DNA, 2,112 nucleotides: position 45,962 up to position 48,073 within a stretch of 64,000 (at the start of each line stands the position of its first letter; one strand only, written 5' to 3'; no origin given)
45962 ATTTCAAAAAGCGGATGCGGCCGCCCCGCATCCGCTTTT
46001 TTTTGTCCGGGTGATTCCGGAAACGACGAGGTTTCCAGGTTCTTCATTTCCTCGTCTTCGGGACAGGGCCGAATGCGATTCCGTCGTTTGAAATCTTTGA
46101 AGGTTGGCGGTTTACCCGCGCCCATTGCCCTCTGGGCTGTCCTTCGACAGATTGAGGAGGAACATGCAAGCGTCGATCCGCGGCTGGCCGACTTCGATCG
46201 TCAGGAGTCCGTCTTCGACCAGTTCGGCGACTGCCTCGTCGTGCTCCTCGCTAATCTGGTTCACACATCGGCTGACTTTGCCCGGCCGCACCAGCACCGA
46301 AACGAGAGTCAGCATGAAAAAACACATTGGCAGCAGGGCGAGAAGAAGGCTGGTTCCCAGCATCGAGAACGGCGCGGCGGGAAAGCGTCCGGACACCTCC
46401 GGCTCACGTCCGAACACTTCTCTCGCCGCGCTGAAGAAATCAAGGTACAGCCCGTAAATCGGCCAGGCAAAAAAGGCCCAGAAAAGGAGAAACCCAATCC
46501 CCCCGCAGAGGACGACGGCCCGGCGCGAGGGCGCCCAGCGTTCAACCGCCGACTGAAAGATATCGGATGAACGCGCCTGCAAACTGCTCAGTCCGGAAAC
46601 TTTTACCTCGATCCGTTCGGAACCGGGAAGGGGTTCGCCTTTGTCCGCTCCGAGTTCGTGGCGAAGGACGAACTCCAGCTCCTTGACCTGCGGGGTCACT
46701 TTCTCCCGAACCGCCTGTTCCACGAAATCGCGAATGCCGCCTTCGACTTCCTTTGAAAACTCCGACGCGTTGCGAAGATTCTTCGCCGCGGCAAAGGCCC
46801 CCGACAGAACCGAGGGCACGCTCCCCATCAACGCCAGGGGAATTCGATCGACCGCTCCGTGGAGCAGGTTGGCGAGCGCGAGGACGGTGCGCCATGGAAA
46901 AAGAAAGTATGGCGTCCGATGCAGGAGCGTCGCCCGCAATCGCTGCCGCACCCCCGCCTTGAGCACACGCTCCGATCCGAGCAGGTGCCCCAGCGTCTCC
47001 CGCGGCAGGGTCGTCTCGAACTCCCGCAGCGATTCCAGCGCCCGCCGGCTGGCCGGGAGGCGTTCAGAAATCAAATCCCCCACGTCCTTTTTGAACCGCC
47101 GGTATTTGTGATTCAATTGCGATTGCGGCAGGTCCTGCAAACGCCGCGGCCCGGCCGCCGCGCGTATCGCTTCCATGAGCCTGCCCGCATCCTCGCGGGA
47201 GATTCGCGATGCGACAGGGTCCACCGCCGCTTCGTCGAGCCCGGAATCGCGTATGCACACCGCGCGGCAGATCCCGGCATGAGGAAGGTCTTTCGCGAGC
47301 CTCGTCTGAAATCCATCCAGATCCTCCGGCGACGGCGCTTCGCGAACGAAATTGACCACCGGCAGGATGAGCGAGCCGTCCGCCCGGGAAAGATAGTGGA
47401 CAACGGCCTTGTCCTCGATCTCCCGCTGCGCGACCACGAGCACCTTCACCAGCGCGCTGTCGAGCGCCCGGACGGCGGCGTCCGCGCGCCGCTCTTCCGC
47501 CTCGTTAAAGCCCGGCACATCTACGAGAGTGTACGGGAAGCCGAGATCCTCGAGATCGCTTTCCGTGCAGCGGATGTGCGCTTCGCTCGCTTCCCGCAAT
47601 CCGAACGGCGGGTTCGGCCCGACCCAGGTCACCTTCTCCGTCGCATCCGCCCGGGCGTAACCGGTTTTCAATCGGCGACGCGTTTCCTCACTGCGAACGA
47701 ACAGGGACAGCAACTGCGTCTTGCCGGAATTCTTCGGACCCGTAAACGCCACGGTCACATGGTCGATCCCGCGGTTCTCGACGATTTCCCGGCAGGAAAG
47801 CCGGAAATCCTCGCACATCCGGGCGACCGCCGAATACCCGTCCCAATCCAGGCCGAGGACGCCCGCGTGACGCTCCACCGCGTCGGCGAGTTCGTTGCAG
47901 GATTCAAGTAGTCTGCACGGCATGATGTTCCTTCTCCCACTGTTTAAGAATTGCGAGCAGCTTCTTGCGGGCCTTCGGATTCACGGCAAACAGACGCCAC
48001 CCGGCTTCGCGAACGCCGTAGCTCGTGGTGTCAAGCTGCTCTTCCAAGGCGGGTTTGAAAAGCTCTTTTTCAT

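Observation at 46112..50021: Translationally coupled pair of paralogous membrane-hairpin P-loop NTPases with a degenerate G4 motif (divergent dynamin-like pair)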

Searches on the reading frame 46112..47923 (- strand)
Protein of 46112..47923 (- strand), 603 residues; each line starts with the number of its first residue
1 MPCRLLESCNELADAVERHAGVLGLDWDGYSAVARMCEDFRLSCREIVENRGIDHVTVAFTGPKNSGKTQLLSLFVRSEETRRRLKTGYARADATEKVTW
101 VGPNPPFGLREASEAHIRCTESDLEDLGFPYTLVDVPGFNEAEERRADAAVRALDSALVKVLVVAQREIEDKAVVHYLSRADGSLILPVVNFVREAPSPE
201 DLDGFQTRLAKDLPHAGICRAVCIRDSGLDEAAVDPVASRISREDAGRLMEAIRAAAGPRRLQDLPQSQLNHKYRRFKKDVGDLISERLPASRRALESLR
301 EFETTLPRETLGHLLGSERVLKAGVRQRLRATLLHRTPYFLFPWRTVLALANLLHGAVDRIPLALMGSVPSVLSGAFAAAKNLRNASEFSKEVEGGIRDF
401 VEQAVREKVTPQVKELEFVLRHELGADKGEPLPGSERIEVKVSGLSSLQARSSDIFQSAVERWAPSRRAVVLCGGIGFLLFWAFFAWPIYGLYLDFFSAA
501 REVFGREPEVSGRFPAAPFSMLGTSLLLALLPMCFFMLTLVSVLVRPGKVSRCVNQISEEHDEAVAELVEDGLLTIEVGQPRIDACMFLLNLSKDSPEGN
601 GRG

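Call 3: search_protein_families(library=pfam, proteins=[window:46112-47923:-], max_evalue=1)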
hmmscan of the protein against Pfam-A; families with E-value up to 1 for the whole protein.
window:46112-47923:- (603 aa): 1 family
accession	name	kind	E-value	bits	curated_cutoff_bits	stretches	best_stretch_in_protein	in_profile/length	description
PF01926.29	MMR_HSR1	-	5.9e-05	23.6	21.9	1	57-191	1-112/113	50S ribosome-binding GTPase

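Call 4: search_protein_families(library=padloc, proteins=[window:46112-47923:-], max_evalue=1)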
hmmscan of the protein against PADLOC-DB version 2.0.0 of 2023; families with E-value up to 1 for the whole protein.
window:46112-47923:- (603 aa): 1 family
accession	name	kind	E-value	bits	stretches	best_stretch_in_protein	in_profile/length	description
PDLC03839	LeoA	-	0.00075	16.7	1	131-213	105-198/559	-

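Call 5: search_protein_families(library=ncbifam, proteins=[window:46112-47923:-], max_evalue=1)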
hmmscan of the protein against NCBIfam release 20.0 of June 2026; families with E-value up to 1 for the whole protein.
window:46112-47923:- (603 aa): 3 families
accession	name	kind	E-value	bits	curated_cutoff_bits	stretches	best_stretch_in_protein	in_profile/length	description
NF009379.0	PRK12740.1-3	equivalog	0.0021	16.7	513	1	57-179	10-122/674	elongation factor G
TIGR00231.1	small_GTP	domain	0.013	15.3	42.5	1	56-170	4-97/164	GTP-binding protein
TIGR03004.1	ectoine_ehuC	equivalog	0.71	9.7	196.95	0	480-500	63-83/214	ectoine/hydroxyectoine ABC transporter permease subunit EhuC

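Call 8: find_homologous_proteins(query=window:46112-47923:-)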
Query window:46112-47923:- (603 aa): 11 proteins with E <= 0.001 among 8000 candidates.
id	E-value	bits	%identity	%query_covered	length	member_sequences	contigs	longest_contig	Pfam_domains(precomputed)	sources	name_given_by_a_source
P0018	1.2e-291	987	74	99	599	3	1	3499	PF01926.30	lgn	-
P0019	2.3e-251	854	66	99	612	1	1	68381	-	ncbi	-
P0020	3.6e-251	853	66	98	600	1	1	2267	-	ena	-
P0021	4.7e-249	846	64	99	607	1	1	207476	-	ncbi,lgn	-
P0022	5.2e-239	813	63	99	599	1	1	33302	-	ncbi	-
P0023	1.4e-168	580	48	98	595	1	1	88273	PF01926.30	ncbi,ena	-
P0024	3.2e-124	434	40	98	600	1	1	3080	PF01926.30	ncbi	ncbi:MAG: GTPase domain-containing protein [Verrucomicrobiota bacterium]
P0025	9.9e-115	402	39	97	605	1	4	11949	-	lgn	-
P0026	4.1e-112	394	38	98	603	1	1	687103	-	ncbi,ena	-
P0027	5.1e-112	394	39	99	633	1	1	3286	PF01926.30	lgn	-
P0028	1.6e-110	389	37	100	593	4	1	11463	-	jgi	jgi:hypothetical protein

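Call 13: search_solved_structures(query=A2, max_evalue=1, show_alignments=2)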
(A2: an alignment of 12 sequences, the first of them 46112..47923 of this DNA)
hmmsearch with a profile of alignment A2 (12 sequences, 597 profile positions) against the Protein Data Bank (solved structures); distinct sequences matched with E-value up to 1: 10.
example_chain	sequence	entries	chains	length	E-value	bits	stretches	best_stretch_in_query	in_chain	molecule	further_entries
7am2_BU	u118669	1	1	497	0.13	13.8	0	54-83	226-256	GTPase Der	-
1szi_A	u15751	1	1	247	0.29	12.7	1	417-465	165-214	mannose-6-phosphate receptor binding protein 1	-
2hjg_A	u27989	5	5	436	0.34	12.5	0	149-215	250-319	GTP-binding protein engA | GTPase Der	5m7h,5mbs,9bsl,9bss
6xrs_A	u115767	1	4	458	0.37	12.4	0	123-189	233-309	GTPase Der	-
4dcs_A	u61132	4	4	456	0.39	12.3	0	149-215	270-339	GTP-BINDING PROTEIN ENGA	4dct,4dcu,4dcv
5imq_B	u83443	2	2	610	0.46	12.1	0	131-194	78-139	Elongation factor 4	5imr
5kh0_A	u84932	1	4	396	0.56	11.8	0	126-166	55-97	Small GTP-binding protein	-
4w2e_y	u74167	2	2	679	0.62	11.6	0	131-194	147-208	50S ribosomal protein L9, Elongation factor 4 | GDPCP fused to the N-terminus of the ribosomal protein L9,Elongation factor 4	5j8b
7vgx_R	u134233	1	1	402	0.79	11.3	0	469-557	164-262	Neuropeptide Y receptor type 1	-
5dgx_A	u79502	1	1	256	0.96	11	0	56-77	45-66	Lipid A export ATP-binding/permease protein MsbA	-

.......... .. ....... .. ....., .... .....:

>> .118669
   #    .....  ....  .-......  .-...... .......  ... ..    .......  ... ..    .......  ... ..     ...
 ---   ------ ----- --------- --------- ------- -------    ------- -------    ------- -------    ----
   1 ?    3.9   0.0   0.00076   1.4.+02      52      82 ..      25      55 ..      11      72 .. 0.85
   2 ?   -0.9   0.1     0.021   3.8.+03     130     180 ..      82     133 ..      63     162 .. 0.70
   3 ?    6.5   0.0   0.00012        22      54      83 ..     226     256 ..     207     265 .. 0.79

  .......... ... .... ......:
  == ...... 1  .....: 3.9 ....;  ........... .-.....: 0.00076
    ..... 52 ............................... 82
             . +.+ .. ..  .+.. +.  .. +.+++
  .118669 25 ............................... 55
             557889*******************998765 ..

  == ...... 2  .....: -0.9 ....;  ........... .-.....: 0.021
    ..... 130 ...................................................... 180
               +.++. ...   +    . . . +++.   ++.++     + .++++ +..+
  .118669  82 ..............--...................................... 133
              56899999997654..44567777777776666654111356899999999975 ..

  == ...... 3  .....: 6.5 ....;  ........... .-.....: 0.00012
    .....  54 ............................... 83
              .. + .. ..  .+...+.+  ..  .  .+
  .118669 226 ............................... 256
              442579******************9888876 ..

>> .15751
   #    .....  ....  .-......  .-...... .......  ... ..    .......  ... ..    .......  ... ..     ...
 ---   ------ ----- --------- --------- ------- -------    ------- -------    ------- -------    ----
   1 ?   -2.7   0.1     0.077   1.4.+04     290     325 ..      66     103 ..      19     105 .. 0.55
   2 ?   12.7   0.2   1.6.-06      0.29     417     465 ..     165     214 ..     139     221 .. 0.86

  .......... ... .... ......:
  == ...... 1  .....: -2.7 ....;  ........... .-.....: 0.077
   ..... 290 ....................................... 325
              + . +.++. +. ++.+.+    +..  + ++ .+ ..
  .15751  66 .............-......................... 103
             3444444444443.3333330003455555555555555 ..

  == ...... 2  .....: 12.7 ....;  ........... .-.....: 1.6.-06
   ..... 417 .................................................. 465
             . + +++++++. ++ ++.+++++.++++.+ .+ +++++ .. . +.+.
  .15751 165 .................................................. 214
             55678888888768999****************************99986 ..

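Call 26: predict_structure(alignment_id=A2)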
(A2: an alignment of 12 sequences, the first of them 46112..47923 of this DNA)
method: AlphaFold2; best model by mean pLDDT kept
length: 603 residues; sequences in the alignment: 12
mean_pLDDT: 79.0   pTM: 0.66
mean pLDDT of the five models: 79.0, 76.7, 75.6, 75.3, 72.5
residues with pLDDT >= 90: 106; 70-90: 380; 50-70: 71; < 50: 46
segments of 3 or more residues with pLDDT < 50: 232-239, 363-383, 507-514, 596-603
pLDDT, mean of each block of 10 residues (from residue 1): 79 94 83 92 89 88 85 89 77 78 90 91 89 83 81 88 87 75 85 86 91 87 76 47 83 83 81 90 90 87 84 74 81 82 80 70 42 36 52 76 86 87 71 68 84 85 86 86 80 67 53 57 80 80 79 89 88 83 88 53 27
secondary structure, 60 per line:
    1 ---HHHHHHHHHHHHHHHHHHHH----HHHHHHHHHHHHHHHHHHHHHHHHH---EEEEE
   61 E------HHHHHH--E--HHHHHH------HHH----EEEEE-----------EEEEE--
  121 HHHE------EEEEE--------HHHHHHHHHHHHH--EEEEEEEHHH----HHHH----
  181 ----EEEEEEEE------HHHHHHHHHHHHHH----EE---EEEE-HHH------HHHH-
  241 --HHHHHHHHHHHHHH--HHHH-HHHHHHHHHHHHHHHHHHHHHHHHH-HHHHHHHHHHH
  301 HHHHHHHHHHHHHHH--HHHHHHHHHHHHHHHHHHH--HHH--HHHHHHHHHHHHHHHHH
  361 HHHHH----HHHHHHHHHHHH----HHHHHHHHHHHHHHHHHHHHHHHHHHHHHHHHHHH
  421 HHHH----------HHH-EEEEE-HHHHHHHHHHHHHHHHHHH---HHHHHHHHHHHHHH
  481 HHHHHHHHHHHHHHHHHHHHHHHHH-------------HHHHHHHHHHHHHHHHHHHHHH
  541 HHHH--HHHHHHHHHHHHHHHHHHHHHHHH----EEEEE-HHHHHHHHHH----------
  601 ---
elements in order: H4-23 H28-52 E56-61 H68-73 H79-84 E98-102 E114-118 E131-135 H144-156 E159-165 H173-176 E185-192 H199-212 E222-225 H236-239 H243-256 H259-262 H264-288 H290-315 H318-336 H344-365 H370-381 H386-424 E439-443 H445-463 H467-505 H519-544 H547-570 E575-579 H581-590

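Call 28: search_protein_representatives(alignment_id=A2)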
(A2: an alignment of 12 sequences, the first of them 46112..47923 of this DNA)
Query: 12 sequences, 597 profile positions. Proteins with E-value up to 0.001 (for the whole library): 260; up to 1e-10: 226; up to 1e-30: 179. The best 150 are listed.
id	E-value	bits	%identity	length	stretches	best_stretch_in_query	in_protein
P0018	9.7e-291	982.0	-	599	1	1-593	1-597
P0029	3.6e-236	801.8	-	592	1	3-588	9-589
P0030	8.4e-220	747.7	-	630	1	2-592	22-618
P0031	4.0e-202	689.3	-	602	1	2-587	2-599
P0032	1.6e-198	677.4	-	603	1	1-591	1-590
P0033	8.7e-194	661.8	-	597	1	3-588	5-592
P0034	1.5e-189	647.8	-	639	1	5-592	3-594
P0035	9.1e-189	645.2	-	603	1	6-590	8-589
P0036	7.7e-186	635.5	-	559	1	35-589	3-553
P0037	1.1e-164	565.7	-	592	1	25-587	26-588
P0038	1.5e-163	561.9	-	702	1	1-563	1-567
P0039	8.0e-161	552.9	-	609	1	4-588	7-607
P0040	5.0e-159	547.0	-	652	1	8-557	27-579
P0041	4.4e-157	540.6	-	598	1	3-587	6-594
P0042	5.2e-153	527.1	-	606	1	5-594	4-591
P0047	4.5e-134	464.6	-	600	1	23-592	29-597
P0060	1.2e-117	410.4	-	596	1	28-591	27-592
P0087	5.0e-97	342.2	-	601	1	9-589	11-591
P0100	2.9e-90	319.9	-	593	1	45-587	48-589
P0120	1.0e-82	295.0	-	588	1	29-587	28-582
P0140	1.5e-74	268.0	-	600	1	45-587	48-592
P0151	3.4e-67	243.7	-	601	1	14-587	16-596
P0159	1.9e-59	218.2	-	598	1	12-585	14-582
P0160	2.0e-59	218.0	-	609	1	11-592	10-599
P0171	1.3e-50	188.9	-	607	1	40-585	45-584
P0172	1.3e-50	188.9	-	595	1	24-585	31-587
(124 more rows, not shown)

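Call 32: find_related_loci(query=A2, collection=genome_contigs, flank=6000)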
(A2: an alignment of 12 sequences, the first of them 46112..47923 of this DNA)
Query A2 (603 aa) in genome_contigs; peptide patterns used: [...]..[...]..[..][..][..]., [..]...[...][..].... (x = any residue, [..] = any of these).
81 stretches matched a pattern; 19 encode a relative of the query (tblastn E <= 1e-3); 18 distinct loci.
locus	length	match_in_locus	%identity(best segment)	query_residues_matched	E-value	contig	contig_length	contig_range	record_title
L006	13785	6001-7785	74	1-595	0e+0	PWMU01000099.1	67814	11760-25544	MAG: Opitutia bacterium isolate CSSed10_289R1 CS-Sed10-C281, whole genome shotgun sequence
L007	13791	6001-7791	66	6-600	0e+0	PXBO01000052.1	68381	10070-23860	MAG: Opitutia bacterium isolate T3Sed10_256R1 T3-Sed10-C252, whole genome shotgun sequence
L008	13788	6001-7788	64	6-600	0e+0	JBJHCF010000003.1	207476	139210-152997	MAG: Opitutia bacterium isolate SF2967_J5348.metabat2_refined.028 NODE_54_length_207476_cov_2.383783, whole genome shotg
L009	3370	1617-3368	60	5-589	0e+0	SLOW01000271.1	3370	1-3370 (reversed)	MAG: Opitutales bacterium isolate CSSed165cm_470 CSSed16-5cm-163762, whole genome shotgun sequence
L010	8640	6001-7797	63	1-599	0e+0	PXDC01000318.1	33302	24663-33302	MAG: Verrucomicrobia bacterium isolate T3Sed10_319 T3-Sed10-C1721, whole genome shotgun sequence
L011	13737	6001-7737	48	5-592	7e-161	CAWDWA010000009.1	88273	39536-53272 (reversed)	MAG: uncultured Verrucomicrobiae bacterium isolate MFD05684.bin.1.321 genome assembly, contig: contig_48845, whole genom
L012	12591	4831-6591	37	6-590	1e-120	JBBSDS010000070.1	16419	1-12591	MAG: Chthoniobacterales bacterium isolate LS1_sbin.21 LS1_sbin.21_K_354273_L_16419_cov_11.0000, whole genome shotgun seq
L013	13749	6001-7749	37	6-593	3e-119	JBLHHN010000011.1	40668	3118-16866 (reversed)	MAG: Verrucomicrobiales bacterium isolate 3300054976_144 Ga0535667_0000736, whole genome shotgun sequence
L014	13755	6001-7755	38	1-591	2e-113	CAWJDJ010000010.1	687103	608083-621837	MAG: uncultured Verrucomicrobiae bacterium isolate MFD04944.bin.2.161 genome assembly, contig: contig_38254, whole genom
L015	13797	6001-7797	36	6-601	8e-112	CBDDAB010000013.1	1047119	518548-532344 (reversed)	MAG: Verrucomicrobiales bacterium isolate 1b63dff0-0cb6-4c50-a596-4a9ec44ed05b genome assembly, contig: contig_13, whole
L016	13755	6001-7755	37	6-592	1e-108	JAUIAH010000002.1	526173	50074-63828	MAG: Verrucomicrobiia bacterium isolate 5_bin.36 NODE_10_length_526173_cov_7.727856, whole genome shotgun sequence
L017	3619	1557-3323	40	1-591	9e-110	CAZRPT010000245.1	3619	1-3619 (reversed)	MAG TPA_asm: uncultured Verrucomicrobiota bacterium isolate binchicken_co219_451 genome assembly, contig: k141_1526820,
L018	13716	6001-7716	40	23-592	4e-107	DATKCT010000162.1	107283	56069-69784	MAG TPA_asm: Verrucomicrobiales bacterium isolate SMAG_U14453 k141_3838300, whole genome shotgun sequence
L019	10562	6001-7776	38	2-591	5e-107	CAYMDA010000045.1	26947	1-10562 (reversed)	MAG TPA_asm: uncultured Verrucomicrobiota bacterium isolate SRP268622_co1_279 genome assembly, contig: NODE_3629_length_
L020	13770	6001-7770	37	5-596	1e-106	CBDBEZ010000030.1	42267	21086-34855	MAG: Verrucomicrobiales bacterium isolate 77379cd5-1fbb-4e15-bbfc-4f10a4ebbb05 genome assembly, contig: contig_30, whole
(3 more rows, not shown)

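Call 33: fold_search(model_id=the predicted structure, library=pdb)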
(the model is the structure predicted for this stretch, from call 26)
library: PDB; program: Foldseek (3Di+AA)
matches with E <= 10: 656; with E <= 0.001: 36
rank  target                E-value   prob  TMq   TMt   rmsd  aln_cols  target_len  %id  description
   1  5owv_C                5.5e-07  1.00  0.27  0.27  22.7       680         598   12  An oligomerised bacterial dynamin pair provides a mechanism for the long-range sensing and tethering of membranes (released 2018-09-05)
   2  5oxf_C                1.1e-06  1.00  0.27  0.27  21.4       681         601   14  An oligomerised bacterial dynamin pair provides a mechanism for the long range sensing and tethering of membranes (released 2018-09-05)
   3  9kfd_A                3.5e-06  1.00  0.35  0.48   6.9       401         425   10  Truncated Fzo1,GTP-bound (released 2025-08-27)
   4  8eew_A                4.1e-06  1.00  0.21  0.17  27.3       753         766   11  CryoEM of the soluble OPA1 dimer from the GDP-AlFx bound helical assembly on a lipid membrane (released 2023-06-28)
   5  6j73_A                4.9e-06  1.00  0.22  0.24  38.0       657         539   11  Crystal structure of IniA from Mycobacterium smegmatis (released 2019-09-11)
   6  4bej_A                5.6e-06  1.00  0.22  0.24  22.9       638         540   11  Nucleotide-free Dynamin 1-like protein (DNM1L, DRP1, DLP1) (released 2013-04-24)
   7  7zw6_A                6.4e-06  1.00  0.21  0.16  30.6       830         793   11  Oligomeric structure of SynDLP (released 2023-04-19)
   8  5gnr                  9.6e-06  1.00  0.25  0.36  12.6       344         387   12  the structure of mini-MFN1 K88A in complex with GDP (released 2016-11-23)
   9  5gns                  1.0e-05  1.00  0.25  0.38  12.5       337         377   12  Structures of human Mitofusin 1 provide insight into mitochondrial tethering (released 2016-12-07)
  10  6j72                  1.4e-05  1.00  0.21  0.23  39.1       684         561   13  Crystal structure of IniA from Mycobacterium smegmatis with GTP bound (released 2019-09-11)
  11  7ax3_B                2.2e-05  1.00  0.21  0.21  25.9       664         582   12  CryoEM structure of the super-constricted two-start dynamin 1 filament (released 2021-11-10)
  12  5gnt                  3.3e-05  1.00  0.22  0.33  13.3       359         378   14  BDLP-like folding of Mitofusin 1 (released 2016-11-23)
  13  5go4                  4.1e-05  1.00  0.23  0.31  14.9       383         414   12  Truncated mitofusin-1, nucleotide-free (released 2017-01-25)
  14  7ax3_A                4.5e-05  1.00  0.21  0.21  24.7       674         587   12  CryoEM structure of the super-constricted two-start dynamin 1 filament (released 2021-11-10)
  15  6j73_B                4.9e-05  1.00  0.23  0.26  39.1       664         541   12  Crystal structure of IniA from Mycobacterium smegmatis (released 2019-09-11)
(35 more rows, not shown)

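Call 39: list_cluster_members(proteins=[P0040, P0060, P0100, P0120, P0140, P0151, P0159, P0160, P0171, P0172])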
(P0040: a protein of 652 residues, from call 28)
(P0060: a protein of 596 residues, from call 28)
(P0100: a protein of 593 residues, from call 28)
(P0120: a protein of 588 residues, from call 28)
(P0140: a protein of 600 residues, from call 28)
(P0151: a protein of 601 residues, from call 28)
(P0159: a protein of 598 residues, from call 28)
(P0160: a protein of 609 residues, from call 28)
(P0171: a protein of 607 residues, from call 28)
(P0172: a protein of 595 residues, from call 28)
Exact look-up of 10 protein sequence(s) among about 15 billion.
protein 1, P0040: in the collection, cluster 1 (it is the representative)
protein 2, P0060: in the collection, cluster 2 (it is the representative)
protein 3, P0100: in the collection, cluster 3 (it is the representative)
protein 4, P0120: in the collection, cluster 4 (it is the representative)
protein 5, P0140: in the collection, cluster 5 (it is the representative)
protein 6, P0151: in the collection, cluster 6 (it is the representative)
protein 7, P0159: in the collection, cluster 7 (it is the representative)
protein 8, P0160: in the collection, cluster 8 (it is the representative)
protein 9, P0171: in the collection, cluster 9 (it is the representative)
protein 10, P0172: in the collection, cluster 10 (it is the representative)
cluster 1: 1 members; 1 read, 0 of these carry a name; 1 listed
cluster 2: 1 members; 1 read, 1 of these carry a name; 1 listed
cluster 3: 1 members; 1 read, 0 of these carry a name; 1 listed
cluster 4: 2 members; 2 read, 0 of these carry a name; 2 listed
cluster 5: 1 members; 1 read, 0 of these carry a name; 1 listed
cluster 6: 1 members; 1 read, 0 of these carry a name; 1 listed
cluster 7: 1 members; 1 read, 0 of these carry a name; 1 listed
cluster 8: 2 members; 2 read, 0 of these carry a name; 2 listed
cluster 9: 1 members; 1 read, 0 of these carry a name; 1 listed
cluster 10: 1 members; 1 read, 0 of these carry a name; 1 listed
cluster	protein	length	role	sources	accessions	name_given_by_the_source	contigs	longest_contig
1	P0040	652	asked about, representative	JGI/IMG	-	-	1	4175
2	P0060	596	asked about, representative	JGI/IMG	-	hypothetical protein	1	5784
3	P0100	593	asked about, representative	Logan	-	-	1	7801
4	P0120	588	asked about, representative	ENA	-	-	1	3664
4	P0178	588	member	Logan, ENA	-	-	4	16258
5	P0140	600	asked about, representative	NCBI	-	-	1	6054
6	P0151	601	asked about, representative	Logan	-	-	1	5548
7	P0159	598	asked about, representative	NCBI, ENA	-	-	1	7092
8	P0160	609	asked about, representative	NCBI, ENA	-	-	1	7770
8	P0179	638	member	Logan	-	-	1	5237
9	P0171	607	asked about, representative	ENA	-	-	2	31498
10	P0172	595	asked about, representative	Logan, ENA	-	-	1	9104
